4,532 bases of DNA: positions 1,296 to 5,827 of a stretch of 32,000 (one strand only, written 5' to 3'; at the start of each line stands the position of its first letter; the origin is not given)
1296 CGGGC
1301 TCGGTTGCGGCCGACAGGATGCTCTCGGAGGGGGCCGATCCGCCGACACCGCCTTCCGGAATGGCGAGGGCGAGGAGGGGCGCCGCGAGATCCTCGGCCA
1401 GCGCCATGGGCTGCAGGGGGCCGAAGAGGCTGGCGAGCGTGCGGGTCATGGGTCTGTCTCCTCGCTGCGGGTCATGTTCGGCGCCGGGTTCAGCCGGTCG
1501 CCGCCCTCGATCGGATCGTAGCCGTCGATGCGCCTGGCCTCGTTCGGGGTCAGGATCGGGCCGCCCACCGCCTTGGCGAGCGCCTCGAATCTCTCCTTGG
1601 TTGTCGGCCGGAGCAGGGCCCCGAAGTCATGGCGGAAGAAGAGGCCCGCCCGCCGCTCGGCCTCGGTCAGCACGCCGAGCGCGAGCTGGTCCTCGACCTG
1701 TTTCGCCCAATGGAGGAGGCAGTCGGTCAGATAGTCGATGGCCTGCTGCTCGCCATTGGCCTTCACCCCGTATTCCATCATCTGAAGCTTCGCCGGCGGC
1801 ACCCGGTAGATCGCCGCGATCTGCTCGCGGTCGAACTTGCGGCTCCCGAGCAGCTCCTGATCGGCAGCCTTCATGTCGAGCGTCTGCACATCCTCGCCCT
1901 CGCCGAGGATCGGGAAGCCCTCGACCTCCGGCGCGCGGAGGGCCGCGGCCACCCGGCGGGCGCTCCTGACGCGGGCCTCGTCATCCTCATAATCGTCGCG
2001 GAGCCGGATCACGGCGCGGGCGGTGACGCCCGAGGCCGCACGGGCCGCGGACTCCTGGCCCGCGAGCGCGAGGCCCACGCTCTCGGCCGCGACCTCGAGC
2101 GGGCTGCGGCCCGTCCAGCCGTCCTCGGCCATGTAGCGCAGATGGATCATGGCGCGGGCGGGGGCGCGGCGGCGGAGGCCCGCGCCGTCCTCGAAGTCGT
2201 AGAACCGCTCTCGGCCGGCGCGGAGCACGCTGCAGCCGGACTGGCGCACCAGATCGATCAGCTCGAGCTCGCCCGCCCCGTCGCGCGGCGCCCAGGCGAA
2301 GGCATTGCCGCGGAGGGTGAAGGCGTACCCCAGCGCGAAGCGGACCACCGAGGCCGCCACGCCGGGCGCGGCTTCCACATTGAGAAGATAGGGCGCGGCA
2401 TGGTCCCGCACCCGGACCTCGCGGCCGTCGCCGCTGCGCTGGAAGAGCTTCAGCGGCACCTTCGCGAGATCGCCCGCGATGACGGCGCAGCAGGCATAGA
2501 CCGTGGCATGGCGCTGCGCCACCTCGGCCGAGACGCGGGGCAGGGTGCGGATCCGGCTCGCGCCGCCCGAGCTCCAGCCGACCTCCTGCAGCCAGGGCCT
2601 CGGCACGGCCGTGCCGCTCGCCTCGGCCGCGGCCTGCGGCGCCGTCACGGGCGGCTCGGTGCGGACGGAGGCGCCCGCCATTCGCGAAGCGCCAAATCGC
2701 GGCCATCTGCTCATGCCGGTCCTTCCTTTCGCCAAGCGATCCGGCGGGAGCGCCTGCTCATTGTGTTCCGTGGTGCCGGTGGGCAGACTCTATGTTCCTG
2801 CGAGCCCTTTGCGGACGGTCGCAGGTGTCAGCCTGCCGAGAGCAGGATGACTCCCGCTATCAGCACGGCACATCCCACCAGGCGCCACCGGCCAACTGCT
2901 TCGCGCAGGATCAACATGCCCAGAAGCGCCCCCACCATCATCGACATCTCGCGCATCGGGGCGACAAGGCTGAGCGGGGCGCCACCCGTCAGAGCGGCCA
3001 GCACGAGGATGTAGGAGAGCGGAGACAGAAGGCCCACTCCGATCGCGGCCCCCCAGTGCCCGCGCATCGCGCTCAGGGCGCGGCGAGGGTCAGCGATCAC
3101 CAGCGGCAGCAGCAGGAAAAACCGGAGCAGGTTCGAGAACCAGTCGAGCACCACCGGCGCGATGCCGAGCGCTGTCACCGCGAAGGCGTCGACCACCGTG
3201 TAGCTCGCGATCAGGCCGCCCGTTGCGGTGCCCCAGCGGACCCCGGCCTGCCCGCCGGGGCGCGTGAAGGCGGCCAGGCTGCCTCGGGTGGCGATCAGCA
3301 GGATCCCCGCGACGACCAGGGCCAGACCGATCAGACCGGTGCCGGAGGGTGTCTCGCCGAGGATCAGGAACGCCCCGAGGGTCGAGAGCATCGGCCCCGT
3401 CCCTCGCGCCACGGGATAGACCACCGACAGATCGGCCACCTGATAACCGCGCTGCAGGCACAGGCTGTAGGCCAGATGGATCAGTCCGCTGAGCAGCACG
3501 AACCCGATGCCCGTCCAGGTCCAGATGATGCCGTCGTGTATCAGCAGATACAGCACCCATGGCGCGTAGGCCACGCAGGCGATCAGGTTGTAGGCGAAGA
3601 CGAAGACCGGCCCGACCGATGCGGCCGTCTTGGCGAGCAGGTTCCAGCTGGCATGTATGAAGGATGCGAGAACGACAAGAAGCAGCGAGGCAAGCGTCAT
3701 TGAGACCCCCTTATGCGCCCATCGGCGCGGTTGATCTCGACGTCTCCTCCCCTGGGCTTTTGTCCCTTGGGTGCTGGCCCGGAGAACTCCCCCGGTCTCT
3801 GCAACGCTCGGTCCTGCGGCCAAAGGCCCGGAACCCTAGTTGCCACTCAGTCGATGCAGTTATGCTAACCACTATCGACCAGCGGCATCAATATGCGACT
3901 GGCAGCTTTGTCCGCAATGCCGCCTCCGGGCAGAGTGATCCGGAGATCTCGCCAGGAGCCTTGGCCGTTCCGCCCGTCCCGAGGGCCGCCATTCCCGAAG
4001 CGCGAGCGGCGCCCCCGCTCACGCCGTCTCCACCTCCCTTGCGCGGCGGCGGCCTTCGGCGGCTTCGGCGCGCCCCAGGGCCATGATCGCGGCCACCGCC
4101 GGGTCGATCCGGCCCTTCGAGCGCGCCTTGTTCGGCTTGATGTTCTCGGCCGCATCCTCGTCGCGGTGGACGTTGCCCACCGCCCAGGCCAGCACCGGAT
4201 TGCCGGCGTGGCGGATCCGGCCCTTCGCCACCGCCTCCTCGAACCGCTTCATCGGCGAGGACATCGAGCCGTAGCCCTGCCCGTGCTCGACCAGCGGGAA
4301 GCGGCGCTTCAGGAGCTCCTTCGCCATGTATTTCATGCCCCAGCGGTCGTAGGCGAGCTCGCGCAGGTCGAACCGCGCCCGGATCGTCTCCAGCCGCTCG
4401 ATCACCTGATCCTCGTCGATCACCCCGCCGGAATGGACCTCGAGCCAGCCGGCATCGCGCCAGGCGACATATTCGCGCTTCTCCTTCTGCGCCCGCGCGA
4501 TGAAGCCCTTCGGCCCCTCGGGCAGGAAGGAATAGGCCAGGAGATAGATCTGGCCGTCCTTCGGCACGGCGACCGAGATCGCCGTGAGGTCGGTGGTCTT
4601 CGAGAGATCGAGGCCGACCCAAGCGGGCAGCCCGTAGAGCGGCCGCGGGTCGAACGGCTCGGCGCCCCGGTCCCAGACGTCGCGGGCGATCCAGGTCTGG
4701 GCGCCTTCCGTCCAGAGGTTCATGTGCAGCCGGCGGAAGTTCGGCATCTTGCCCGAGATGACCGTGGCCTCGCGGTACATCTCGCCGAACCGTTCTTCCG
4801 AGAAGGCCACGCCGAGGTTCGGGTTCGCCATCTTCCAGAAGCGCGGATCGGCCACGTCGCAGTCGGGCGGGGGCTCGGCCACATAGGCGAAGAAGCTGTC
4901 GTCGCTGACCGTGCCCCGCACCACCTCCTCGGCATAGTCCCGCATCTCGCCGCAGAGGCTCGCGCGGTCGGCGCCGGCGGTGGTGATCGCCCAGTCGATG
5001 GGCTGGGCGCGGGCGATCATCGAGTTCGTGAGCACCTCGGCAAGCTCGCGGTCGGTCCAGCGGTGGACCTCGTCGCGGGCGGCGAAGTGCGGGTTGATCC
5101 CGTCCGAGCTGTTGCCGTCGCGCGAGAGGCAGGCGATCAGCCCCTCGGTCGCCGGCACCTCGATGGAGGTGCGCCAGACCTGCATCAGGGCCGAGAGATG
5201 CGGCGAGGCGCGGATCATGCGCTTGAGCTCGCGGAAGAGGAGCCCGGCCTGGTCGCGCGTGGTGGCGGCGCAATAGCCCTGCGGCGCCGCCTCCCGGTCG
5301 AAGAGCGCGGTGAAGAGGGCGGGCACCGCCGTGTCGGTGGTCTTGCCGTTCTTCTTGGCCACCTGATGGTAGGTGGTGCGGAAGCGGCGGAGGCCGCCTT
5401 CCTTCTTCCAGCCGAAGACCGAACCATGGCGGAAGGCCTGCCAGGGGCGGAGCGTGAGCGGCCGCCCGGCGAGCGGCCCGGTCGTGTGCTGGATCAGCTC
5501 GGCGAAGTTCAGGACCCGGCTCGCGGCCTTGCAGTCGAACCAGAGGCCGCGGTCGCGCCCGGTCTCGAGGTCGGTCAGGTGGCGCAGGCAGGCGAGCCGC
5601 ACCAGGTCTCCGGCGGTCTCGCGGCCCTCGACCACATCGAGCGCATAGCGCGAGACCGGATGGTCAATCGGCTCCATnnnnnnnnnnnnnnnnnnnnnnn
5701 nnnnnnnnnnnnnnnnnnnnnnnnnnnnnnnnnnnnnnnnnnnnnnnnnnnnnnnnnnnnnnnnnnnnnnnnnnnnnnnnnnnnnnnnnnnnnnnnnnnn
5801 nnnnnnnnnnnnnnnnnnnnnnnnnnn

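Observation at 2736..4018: Riboswitch-controlled EamA/DMT transporter cassette inserted between terL and portal of a prophage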

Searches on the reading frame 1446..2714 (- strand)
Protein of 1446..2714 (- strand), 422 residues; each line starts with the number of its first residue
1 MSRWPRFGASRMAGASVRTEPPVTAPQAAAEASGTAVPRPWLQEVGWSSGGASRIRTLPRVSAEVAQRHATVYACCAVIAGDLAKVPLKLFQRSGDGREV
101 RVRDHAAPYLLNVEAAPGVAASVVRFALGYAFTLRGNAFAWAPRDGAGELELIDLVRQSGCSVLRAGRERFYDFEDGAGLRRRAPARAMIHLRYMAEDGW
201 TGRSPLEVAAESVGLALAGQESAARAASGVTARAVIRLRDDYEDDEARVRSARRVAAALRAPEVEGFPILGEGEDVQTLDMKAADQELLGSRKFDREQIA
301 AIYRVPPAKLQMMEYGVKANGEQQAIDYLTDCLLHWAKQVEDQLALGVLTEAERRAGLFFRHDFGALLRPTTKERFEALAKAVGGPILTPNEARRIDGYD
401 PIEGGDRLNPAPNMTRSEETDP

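Call 5: search_protein_families(library=pfam, proteins=[window:1446-2714:-], max_evalue=0.01)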
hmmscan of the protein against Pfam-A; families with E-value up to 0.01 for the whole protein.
window:1446-2714:- (422 aa): 1 family
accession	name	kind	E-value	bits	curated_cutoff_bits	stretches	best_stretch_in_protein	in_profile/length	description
PF04860.17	Phage_portal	-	7.8e-72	242.6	39.1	1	71-397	2-320/321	Phage portal protein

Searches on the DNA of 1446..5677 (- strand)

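Call 54: search_dna_similar(query=window:1446-5677:-, collection=phages, mode=near, max_rows=15)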
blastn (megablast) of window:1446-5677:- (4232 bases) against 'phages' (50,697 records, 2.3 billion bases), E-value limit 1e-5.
No match.
